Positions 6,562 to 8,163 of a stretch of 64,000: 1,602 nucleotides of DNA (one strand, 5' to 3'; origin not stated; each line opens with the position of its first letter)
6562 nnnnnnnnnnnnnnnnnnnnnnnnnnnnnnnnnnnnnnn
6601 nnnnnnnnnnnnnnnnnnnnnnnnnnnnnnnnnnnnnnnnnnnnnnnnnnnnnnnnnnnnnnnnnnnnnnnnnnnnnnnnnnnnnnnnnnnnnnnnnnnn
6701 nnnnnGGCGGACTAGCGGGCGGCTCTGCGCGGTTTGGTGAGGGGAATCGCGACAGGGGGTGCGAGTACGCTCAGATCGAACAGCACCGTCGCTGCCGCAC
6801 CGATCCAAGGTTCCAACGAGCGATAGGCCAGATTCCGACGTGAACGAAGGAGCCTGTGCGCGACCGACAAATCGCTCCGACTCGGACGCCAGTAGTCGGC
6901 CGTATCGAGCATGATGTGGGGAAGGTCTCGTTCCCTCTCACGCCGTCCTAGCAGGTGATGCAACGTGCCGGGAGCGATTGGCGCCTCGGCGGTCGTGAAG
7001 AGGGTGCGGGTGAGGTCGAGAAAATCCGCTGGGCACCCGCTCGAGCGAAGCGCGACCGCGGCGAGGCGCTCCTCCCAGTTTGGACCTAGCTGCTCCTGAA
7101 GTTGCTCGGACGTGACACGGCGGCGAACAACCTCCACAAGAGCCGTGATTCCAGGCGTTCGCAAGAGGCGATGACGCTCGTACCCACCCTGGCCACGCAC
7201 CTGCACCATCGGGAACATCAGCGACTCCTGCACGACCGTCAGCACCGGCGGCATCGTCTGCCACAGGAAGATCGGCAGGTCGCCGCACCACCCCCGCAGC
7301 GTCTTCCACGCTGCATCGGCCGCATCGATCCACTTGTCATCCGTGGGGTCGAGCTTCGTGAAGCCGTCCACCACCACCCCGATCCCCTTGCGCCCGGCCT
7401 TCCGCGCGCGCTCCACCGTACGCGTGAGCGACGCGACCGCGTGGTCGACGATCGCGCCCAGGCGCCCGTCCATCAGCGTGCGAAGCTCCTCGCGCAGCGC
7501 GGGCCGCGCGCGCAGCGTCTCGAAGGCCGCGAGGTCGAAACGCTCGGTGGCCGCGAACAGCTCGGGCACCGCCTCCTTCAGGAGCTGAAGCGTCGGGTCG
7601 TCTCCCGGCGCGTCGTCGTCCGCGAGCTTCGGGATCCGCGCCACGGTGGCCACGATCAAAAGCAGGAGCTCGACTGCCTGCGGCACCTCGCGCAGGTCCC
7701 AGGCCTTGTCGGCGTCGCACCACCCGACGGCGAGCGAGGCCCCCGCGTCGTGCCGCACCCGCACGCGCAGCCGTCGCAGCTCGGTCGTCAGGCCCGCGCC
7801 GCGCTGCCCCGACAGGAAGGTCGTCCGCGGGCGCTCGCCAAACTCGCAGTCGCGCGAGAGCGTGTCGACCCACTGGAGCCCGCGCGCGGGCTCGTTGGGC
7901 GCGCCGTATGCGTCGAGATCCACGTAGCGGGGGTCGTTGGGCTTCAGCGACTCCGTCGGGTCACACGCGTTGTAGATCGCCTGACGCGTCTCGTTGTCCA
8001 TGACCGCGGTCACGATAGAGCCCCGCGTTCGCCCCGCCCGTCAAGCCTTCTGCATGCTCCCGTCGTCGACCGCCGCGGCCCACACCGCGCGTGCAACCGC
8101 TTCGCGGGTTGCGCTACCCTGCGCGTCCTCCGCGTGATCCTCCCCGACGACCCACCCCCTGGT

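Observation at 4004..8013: Translationally coupled three-gene operon with two paralogous P-loop NTPases, one lacking the Walker A lysine, plus a helical partner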

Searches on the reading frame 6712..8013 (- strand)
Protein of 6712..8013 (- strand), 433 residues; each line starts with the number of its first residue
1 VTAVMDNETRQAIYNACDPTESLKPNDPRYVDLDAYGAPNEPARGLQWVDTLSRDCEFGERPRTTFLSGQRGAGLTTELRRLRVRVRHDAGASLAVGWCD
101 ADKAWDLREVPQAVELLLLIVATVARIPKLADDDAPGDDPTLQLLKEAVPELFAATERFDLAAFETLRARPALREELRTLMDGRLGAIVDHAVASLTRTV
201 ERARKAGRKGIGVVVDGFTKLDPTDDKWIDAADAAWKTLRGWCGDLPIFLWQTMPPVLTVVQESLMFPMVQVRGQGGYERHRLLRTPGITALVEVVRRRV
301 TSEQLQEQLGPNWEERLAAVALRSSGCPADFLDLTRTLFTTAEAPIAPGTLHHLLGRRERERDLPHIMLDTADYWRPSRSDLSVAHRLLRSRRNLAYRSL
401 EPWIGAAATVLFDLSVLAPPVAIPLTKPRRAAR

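Call 6: search_protein_families(library=pfam, proteins=[window:6712-8013:-], max_evalue=1)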
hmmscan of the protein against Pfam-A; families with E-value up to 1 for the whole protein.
window:6712-8013:- (433 aa): 3 families
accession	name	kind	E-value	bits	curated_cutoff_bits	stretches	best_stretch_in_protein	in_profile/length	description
PF25199.1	nSTAND_NTPase5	-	0.0005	20.3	34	1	51-121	27-102/145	Novel STAND NTPase 5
PF13191.12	AAA_16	-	0.0081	17.1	32.6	1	60-226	22-149/167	AAA ATPase domain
PF06414.18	Zeta_toxin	-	0.29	11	22.3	0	57-83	11-37/199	Zeta toxin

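Call 7: search_protein_families(library=padloc, proteins=[window:6712-8013:-], max_evalue=1)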
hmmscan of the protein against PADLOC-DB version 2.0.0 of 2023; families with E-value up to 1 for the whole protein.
window:6712-8013:- (433 aa): 0 families

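Call 8: search_protein_families(library=ncbifam, proteins=[window:6712-8013:-], max_evalue=1)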
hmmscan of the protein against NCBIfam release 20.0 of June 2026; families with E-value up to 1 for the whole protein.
window:6712-8013:- (433 aa): 0 families

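Call 20: find_homologous_proteins(query=window:6712-8013:-)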
Query window:6712-8013:- (433 aa): 5 proteins with E <= 0.001 among 8000 candidates.
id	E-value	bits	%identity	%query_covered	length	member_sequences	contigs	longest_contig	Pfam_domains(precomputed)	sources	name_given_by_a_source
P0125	3.8e-285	963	100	99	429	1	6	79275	-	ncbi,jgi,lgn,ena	jgi:hypothetical protein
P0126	2.0e-201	688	74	99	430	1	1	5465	-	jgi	-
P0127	2.4e-29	121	31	66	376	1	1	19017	-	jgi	jgi:hypothetical protein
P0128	3.8e-26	110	33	71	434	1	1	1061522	-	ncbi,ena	-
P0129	1.7e-22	98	26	77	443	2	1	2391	-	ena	-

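Call 21: find_encoding_contigs(protein=P0128, flank=8000, max_places=2)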
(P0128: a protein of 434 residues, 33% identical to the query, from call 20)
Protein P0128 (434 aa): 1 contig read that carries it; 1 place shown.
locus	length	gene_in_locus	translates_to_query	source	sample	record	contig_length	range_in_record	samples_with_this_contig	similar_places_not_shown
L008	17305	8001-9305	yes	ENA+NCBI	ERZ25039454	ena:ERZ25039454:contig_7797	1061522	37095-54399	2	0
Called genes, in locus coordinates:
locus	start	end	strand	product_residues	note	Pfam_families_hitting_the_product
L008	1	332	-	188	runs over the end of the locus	PF02798:GST_N, PF13417:GST_N_3, PF13409:GST_N_2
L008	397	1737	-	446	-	-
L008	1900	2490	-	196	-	PF07690:MFS_1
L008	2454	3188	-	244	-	PF07690:MFS_1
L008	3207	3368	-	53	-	-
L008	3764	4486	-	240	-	-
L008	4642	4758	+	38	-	-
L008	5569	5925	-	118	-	-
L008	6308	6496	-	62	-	-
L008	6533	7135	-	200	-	-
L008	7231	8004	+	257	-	PF01784:DUF34_NIF3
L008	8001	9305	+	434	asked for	-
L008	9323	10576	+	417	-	-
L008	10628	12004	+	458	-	-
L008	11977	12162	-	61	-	-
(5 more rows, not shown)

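Call 22: find_encoding_contigs(protein=P0127, flank=8000, max_places=2)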
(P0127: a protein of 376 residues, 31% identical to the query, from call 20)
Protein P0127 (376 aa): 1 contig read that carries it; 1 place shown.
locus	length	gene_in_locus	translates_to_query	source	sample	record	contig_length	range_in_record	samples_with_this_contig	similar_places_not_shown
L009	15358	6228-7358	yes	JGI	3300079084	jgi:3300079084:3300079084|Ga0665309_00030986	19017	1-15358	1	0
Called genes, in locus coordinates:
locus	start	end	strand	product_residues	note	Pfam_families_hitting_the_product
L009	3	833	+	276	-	?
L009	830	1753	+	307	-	-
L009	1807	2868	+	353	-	PF02812:ELFV_dehydrog_N, PF00208:ELFV_dehydrog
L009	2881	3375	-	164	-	-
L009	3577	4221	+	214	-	-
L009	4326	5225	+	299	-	-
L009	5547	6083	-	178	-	-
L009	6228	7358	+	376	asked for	-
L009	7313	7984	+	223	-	-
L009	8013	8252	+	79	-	PF04014:MazE_antitoxin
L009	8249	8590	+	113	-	PF02452:PemK_toxin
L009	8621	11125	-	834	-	PF02985:HEAT (faint), PF13646:HEAT_2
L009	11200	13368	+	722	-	PF04879:Molybdop_Fe4S4, PF00384:Molybdopterin, PF01568:Molydop_binding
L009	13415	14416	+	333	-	PF00691:OmpA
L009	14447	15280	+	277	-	PF02634:FdhD-NarQ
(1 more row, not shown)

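Call 55: find_encoding_contigs(protein=P0126, flank=6000, max_places=2)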
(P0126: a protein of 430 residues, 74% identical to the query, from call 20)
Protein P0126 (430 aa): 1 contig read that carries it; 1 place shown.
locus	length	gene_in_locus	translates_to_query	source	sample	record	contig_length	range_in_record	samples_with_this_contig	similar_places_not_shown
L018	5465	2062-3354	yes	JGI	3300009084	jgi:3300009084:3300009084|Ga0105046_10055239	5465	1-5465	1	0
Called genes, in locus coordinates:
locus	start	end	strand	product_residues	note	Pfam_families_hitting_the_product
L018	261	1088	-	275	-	-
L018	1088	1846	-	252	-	PF00929:RNase_T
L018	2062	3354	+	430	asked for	-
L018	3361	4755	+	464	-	-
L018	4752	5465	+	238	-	?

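Call 89: find_related_loci(query=A5, collection=metagenome_contigs, flank=6000)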
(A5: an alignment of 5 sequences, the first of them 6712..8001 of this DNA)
Query A5 (429 aa) in metagenome_contigs; peptide patterns used: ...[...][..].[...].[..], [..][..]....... (x = any residue, [..] = any of these).
289 stretches matched a pattern; 7 encode a relative of the query (tblastn E <= 1e-3); 7 distinct loci.
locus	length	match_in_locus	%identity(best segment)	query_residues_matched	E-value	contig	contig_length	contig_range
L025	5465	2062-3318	75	1-418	0e+0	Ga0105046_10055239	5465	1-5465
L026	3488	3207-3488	88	1-94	7e-45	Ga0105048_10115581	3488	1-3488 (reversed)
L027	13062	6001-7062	29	1-342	6e-34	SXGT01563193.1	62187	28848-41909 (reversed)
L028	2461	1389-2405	31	9-338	1e-31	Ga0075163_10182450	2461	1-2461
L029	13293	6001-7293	28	6-418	2e-28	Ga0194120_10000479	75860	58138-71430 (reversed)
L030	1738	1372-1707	38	1-117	7e-20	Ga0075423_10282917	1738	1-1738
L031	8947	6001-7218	28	11-399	5e-17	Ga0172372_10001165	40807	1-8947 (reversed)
